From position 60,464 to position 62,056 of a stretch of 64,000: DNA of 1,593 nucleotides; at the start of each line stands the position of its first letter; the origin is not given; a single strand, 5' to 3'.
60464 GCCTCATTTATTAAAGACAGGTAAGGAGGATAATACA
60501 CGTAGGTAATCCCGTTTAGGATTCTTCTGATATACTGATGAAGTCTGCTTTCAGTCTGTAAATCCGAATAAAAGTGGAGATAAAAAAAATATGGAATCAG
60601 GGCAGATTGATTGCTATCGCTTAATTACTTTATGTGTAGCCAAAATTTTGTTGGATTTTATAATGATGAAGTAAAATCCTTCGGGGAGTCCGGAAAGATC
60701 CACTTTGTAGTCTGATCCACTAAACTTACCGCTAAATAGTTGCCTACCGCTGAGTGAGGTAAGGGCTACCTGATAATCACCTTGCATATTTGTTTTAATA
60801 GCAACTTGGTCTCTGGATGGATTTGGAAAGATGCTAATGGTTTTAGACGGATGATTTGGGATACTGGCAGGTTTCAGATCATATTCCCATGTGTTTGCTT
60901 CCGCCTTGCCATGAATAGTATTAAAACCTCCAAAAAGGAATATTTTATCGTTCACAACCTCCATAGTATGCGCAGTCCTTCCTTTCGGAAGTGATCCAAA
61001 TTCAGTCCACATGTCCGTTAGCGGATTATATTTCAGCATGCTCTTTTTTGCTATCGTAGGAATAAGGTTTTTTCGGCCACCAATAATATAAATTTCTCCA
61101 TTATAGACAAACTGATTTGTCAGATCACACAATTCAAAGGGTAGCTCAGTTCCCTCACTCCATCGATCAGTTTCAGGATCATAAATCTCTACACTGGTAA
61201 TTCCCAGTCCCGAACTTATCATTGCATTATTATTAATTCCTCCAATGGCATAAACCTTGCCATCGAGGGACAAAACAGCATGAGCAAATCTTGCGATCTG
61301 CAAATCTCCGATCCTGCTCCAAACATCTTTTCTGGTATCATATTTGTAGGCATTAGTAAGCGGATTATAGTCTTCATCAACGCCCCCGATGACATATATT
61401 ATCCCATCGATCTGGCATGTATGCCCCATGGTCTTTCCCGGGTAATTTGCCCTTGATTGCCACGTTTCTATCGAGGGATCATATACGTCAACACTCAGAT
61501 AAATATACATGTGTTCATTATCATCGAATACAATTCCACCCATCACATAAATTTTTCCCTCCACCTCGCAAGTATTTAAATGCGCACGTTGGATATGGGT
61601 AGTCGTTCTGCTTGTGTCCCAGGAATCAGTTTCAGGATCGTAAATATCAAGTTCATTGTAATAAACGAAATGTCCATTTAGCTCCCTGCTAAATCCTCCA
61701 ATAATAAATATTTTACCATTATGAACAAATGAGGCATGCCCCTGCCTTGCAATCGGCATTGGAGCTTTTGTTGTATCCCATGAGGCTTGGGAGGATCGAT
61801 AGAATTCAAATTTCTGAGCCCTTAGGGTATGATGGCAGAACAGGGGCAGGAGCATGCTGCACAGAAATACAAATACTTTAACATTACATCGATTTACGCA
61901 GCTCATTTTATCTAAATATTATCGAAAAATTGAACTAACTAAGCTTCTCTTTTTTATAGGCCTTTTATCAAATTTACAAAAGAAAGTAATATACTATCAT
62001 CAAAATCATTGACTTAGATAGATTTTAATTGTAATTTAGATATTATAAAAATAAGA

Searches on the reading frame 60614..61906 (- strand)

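Call 62: search_protein_families(library=pfam, proteins=[window:60614-61906:-], max_evalue=0.00001)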
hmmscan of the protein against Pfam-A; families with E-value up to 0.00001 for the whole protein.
window:60614-61906:- (430 aa): 11 families
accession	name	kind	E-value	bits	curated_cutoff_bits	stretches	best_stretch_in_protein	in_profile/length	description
PF01344.31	Kelch_1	-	2.9e-49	164.6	20.1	3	206-256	2-46/46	Kelch motif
PF13964.12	Kelch_6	-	6e-38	128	25.3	3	206-256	2-47/50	Kelch motif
PF24681.1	Kelch_KLHDC2_KLHL20_DRC7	-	1.2e-34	120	50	2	113-327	5-221/221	KLHDC2/KLHL20/DRC7 Kelch-repeats domain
PF13418.12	Kelch_4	-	3e-31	107.6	21.6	1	53-98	1-43/49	Galactose oxidase, central domain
PF07646.21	Kelch_2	-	5.8e-31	105.3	21.3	1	206-256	2-48/48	Kelch motif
PF25210.1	Kelch_FKB95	-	4e-30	105.8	70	2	165-280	40-152/268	FKB95, Kelch-repeats domain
PF24981.1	Beta-prop_ATRN-LZTR1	-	5.3e-30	105.1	50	2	36-278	20-280/289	Attractin/LZTR1 beta-propeller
PF24996.1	NANM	-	2.9e-24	86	45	2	39-125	39-125/350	N-acetylneuraminate epimerase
PF13415.12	Kelch_3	-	3.4e-23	81.7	22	0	319-344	1-25/48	Galactose oxidase, central domain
PF18962.6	Por_Secre_tail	-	4.1e-11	43.4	27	1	359-428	1-74/75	Secretion system C-terminal sorting domain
PF13854.13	Kelch_HCF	-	1.5e-06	28.2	113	0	304-330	234-260/345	Host cell factor, Kelch-repeats domain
